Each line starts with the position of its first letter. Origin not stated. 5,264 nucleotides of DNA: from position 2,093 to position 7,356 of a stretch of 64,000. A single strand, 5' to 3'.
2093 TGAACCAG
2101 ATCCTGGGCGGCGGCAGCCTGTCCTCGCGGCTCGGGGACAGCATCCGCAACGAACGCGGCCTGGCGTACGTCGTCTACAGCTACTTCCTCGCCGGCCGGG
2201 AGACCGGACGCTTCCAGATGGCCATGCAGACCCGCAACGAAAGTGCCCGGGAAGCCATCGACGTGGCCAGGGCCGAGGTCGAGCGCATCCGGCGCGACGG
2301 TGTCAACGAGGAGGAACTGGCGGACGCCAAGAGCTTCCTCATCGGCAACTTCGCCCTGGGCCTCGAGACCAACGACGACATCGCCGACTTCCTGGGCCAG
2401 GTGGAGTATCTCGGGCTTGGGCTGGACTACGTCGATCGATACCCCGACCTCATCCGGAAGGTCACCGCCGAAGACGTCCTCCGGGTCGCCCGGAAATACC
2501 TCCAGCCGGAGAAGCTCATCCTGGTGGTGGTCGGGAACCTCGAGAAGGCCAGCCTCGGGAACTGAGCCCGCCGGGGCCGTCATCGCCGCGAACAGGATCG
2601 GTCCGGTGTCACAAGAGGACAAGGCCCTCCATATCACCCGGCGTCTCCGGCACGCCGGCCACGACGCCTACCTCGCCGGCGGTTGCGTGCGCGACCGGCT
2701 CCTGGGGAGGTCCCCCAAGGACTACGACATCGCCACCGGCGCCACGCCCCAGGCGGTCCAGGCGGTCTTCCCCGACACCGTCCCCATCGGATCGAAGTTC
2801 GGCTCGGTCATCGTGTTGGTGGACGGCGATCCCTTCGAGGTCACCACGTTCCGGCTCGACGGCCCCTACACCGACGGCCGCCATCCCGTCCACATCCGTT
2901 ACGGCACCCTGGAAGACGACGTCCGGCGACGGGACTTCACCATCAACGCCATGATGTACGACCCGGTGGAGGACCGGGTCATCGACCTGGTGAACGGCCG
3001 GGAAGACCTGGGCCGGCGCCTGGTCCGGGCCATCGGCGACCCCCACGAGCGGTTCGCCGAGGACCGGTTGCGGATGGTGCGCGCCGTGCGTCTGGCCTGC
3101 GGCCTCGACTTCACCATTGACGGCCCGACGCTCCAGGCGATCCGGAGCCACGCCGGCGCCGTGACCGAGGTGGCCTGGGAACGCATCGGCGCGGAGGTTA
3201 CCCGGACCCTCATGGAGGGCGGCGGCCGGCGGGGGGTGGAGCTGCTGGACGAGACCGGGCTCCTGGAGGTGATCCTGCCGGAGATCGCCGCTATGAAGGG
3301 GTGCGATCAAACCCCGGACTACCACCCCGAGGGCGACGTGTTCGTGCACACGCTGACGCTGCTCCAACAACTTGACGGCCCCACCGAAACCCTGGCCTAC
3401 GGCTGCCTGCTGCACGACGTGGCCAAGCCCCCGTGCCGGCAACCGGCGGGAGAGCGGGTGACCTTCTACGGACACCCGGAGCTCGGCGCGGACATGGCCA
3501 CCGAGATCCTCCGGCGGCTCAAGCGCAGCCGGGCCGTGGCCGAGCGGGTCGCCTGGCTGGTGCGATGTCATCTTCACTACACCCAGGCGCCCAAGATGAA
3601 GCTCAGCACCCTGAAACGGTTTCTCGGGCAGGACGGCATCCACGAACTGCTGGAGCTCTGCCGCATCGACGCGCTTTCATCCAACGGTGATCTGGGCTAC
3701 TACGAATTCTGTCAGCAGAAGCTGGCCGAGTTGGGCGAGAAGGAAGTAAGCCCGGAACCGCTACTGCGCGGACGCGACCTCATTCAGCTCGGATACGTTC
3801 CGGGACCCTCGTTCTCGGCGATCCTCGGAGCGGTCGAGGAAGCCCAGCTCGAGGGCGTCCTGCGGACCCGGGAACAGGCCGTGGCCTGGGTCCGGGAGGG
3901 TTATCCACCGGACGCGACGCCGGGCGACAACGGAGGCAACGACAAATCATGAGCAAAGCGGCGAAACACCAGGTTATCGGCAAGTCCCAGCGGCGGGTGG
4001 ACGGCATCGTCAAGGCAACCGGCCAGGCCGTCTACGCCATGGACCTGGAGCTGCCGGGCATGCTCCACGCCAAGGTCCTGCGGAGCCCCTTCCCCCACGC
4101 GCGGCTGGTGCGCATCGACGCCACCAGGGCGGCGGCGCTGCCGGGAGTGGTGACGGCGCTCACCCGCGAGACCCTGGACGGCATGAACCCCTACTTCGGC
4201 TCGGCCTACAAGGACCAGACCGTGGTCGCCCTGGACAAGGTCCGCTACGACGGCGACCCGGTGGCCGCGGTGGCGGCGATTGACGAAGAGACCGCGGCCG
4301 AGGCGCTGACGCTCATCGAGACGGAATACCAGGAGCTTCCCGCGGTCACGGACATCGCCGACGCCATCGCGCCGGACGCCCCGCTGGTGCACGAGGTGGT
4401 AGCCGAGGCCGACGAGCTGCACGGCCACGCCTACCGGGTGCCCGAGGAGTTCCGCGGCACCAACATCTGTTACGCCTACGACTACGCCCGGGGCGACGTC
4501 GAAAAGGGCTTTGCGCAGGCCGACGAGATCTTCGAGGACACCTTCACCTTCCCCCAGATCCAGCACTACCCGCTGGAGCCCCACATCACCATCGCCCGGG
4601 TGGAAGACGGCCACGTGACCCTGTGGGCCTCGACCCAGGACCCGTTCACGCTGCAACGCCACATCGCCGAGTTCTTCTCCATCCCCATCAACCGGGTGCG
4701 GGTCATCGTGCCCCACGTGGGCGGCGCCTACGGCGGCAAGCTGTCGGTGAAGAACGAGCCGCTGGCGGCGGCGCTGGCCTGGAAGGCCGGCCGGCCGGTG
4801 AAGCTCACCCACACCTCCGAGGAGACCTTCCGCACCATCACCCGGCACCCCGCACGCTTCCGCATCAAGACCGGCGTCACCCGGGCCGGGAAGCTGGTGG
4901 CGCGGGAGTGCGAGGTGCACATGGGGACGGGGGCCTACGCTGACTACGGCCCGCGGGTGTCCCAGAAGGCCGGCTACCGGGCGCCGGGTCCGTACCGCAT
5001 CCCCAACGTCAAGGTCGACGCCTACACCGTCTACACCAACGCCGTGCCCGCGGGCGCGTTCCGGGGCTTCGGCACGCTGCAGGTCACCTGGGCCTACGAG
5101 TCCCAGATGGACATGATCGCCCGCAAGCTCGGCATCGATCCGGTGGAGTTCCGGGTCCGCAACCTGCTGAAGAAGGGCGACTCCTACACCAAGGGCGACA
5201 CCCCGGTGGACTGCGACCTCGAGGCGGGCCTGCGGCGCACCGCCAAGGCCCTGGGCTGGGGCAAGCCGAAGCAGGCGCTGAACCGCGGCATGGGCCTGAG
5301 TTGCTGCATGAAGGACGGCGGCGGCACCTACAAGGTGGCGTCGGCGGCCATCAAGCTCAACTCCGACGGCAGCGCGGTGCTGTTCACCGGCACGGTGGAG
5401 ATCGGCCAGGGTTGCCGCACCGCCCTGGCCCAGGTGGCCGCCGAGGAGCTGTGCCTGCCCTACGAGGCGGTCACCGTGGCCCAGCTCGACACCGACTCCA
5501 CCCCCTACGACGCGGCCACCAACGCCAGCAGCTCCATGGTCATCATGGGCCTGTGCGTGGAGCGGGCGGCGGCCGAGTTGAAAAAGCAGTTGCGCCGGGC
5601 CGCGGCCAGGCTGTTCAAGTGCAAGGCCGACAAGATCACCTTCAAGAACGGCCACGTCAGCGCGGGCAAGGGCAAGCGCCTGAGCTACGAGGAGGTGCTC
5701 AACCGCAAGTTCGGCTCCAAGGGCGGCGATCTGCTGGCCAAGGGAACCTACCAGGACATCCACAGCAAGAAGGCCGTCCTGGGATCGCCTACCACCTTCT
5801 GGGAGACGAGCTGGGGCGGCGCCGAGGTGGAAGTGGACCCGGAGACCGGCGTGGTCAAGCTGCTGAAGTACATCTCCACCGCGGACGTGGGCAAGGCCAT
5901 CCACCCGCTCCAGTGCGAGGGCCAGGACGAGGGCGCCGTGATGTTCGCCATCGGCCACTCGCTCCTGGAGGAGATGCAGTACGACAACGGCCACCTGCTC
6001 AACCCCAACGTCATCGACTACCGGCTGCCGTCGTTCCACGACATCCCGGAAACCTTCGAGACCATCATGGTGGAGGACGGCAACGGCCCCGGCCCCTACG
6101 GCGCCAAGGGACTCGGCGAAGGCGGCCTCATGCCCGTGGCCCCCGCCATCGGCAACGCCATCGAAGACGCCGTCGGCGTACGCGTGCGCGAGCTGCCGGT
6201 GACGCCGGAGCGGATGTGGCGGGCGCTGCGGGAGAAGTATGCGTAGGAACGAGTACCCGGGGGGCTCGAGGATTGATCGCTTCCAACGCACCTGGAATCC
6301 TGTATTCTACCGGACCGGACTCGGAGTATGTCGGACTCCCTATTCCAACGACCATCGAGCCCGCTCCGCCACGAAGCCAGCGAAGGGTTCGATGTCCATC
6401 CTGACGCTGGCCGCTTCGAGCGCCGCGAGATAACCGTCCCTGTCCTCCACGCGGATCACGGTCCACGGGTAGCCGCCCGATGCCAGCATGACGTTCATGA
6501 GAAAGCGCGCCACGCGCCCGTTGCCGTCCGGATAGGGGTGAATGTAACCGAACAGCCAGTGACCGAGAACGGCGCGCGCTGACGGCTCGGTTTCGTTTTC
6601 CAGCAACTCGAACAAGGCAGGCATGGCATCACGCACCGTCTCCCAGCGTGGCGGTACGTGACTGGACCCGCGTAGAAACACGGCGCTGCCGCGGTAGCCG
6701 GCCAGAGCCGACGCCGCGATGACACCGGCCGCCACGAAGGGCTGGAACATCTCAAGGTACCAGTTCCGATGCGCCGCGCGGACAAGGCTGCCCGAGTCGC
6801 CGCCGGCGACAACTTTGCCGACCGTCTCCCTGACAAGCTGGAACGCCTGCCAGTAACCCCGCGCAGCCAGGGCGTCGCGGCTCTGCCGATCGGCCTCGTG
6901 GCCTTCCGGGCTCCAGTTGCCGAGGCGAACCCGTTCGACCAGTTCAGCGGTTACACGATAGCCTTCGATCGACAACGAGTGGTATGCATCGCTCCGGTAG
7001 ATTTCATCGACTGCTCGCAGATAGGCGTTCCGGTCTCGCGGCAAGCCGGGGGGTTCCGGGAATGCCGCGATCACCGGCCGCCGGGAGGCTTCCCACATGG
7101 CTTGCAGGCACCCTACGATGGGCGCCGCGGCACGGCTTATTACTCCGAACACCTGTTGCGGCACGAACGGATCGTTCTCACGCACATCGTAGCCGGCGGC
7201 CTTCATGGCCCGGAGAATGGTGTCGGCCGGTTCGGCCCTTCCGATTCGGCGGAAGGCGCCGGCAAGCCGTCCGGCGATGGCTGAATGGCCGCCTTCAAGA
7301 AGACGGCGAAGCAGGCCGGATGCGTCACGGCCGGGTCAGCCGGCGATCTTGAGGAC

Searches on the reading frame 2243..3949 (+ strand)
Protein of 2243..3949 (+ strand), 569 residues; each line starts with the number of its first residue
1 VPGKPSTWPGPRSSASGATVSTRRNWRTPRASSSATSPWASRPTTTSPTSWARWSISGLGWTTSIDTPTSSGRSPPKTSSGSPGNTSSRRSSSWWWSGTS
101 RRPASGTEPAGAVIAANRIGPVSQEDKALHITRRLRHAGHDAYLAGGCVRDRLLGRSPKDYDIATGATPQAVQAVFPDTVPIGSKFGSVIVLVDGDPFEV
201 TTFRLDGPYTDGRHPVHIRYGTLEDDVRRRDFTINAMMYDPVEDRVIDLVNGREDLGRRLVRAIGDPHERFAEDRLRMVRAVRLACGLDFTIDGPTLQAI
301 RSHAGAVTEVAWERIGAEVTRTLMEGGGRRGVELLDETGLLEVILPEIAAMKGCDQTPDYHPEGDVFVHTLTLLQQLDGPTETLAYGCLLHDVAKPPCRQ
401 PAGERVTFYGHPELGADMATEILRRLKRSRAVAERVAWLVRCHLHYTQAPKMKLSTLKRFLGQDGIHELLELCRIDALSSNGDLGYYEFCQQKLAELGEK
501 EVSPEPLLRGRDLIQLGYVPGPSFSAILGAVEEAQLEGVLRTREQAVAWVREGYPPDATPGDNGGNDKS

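Call 63: search_protein_families(library=pfam, proteins=[window:2243-3949:+], max_evalue=0.00001)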
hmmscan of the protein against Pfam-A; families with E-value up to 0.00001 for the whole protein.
window:2243-3949:+ (569 aa): 3 families
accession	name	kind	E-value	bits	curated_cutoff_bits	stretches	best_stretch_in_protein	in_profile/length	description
PF01743.26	PolyA_pol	-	2.3e-35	122.1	23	1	142-262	1-126/126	Poly A polymerase head domain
PF12627.12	PolyA_pol_RNAbd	-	2.3e-15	56.5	22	1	289-350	1-62/64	Probable RNA and SrmB- binding site of polymerase A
PF01966.28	HD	-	4.8e-08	33.7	22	1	377-478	19-113/116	HD domain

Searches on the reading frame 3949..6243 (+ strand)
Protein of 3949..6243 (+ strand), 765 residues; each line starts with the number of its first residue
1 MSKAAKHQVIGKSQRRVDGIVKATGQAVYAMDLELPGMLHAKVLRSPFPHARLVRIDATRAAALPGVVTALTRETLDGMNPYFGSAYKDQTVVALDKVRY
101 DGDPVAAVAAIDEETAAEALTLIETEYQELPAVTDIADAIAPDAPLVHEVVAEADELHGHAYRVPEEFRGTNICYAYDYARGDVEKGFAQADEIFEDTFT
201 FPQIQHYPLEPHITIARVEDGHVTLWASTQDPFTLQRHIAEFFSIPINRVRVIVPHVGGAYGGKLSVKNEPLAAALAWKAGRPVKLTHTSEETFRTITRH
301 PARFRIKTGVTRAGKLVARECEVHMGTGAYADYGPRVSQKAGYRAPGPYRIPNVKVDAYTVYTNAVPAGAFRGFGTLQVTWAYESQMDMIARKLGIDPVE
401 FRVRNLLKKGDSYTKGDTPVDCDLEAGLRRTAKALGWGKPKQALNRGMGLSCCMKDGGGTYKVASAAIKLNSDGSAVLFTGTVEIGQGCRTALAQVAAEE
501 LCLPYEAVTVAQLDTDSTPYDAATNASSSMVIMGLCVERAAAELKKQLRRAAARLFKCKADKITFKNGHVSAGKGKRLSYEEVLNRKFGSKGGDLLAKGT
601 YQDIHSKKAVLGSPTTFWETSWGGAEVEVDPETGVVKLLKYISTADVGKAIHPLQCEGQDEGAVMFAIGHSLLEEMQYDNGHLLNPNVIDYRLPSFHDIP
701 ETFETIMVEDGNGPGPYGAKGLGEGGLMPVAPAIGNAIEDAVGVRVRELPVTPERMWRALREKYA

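Call 63: search_protein_families(library=pfam, proteins=[window:3949-6243:+], max_evalue=0.00001)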
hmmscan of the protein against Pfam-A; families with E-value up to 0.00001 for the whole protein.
window:3949-6243:+ (765 aa): 3 families
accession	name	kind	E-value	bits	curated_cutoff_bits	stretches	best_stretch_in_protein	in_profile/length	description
PF02738.23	MoCoBD_1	-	7.9e-80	267.9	27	1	171-406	7-244/244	Molybdopterin cofactor-binding domain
PF20256.3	MoCoBD_2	-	2e-67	228.1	27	1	443-700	22-283/283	Molybdopterin cofactor-binding domain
PF01315.27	Ald_Xan_dh_C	-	3.5e-27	95.3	31.3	1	24-131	1-110/110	Aldehyde oxidase and xanthine dehydrogenase, a/b hammerhead domain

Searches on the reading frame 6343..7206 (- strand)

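Call 63: search_protein_families(library=pfam, proteins=[window:6343-7206:-], max_evalue=0.00001)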
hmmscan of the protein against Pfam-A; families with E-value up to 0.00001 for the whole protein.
window:6343-7206:- (288 aa): 1 family
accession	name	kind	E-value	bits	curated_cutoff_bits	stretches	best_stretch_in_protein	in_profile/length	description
PF02661.23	Fic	-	3.7e-13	50.6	24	1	171-241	23-93/93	Fic/DOC family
